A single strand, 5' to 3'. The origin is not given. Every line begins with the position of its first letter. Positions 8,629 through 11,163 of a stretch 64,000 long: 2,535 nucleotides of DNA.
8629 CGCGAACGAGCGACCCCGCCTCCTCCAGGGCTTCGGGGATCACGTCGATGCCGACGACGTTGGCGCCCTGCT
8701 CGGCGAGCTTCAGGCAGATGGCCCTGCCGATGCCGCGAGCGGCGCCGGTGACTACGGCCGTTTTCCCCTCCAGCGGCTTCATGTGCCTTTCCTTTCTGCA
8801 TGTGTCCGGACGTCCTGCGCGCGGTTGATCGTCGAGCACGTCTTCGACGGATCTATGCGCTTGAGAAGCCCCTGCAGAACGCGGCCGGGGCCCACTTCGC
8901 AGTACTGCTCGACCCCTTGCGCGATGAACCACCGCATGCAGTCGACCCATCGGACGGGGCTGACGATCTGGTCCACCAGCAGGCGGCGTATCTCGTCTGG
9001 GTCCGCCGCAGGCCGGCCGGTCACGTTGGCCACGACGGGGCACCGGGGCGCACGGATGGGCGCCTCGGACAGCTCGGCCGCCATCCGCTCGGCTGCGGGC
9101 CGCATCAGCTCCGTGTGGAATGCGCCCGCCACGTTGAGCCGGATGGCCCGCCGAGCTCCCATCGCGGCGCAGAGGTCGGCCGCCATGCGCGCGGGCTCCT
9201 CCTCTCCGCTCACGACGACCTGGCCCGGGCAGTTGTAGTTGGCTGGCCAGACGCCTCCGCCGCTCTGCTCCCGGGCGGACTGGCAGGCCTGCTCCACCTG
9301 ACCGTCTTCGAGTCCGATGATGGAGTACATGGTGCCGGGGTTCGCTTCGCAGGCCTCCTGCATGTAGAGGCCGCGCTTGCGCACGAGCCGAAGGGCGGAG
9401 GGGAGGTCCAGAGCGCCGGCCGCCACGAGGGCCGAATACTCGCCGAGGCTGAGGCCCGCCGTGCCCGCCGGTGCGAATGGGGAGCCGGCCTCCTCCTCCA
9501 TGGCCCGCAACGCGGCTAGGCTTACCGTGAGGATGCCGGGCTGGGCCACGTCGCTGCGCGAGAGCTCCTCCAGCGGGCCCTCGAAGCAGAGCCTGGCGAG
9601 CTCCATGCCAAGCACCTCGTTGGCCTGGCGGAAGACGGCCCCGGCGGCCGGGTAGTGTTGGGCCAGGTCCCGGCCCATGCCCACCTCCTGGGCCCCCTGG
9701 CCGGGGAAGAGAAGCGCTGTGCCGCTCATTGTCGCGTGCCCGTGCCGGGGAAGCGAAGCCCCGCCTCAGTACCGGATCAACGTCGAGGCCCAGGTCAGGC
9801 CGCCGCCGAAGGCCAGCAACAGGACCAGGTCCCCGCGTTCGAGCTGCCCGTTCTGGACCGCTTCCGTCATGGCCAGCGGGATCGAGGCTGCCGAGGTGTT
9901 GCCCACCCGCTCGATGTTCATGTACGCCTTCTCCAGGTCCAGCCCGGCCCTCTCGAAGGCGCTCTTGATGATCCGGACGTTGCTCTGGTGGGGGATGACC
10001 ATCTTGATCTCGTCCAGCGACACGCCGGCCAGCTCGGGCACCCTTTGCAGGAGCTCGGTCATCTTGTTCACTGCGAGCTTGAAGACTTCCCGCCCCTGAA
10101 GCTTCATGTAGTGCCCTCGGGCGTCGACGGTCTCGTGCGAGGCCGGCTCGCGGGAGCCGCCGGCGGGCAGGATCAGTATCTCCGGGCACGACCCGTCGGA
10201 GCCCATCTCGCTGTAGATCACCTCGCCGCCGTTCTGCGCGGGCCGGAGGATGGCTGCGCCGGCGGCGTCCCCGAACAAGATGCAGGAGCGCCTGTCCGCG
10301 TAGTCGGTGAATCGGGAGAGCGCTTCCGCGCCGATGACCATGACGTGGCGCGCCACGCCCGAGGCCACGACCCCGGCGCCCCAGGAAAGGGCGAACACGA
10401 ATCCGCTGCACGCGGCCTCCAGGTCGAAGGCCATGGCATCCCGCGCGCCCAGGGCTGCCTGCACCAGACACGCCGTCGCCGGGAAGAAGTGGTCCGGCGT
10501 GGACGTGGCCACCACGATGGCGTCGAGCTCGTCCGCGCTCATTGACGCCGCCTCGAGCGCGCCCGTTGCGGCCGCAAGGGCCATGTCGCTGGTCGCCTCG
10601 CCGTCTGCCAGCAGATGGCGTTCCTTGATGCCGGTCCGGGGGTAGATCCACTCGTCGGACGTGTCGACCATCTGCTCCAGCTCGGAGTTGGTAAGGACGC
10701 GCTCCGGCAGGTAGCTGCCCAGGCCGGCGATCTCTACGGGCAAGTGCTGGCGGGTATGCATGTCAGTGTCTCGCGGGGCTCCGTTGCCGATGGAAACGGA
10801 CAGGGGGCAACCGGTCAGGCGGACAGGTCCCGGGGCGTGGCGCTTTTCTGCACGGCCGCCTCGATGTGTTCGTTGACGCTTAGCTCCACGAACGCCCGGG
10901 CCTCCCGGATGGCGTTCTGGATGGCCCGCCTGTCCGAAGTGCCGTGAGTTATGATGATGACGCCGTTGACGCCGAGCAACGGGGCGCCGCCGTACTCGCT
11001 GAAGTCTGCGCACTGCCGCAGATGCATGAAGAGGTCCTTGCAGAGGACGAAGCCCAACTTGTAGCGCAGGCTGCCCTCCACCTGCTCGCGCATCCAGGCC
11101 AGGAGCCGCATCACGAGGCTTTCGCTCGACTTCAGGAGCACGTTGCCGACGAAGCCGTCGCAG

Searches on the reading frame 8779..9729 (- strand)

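Call 42: search_protein_families(library=pfam, proteins=[window:8779-9729:-], max_evalue=0.0001)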
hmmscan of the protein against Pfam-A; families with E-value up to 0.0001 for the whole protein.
window:8779-9729:- (316 aa): 1 family
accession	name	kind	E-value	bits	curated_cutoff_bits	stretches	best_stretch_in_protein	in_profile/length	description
PF00698.26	Acyl_transf_1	-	1.8e-32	113.5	32.7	1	7-289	3-275/319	Acyl transferase domain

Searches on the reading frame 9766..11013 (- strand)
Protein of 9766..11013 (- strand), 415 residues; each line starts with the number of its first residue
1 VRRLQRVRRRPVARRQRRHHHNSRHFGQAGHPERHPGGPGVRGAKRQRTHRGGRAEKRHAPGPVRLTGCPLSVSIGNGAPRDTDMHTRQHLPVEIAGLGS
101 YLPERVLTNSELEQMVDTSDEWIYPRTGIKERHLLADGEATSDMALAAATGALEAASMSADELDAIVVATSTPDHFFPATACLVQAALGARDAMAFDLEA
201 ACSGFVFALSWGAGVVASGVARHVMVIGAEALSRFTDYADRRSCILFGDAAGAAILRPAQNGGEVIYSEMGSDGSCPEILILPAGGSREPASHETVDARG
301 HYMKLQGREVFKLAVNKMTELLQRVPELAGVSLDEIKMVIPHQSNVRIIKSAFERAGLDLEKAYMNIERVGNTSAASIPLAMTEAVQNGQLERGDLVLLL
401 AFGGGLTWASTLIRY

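Call 42: search_protein_families(library=pfam, proteins=[window:9766-11013:-], max_evalue=0.0001)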
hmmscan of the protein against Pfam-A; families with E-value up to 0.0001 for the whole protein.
window:9766-11013:- (415 aa): 3 families
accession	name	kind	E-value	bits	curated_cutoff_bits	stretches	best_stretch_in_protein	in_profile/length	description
PF08541.16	ACP_syn_III_C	-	8e-33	112.9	26.6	1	329-415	4-90/90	3-Oxoacyl-[acyl-carrier-protein (ACP)] synthase III C terminal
PF08545.16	ACP_syn_III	-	5.1e-27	94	24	1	196-274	1-80/80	3-Oxoacyl-[acyl-carrier-protein (ACP)] synthase III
PF00108.29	Thiolase_N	-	1.1e-05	25.3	26.4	0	138-240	20-123/260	Thiolase, N-terminal domain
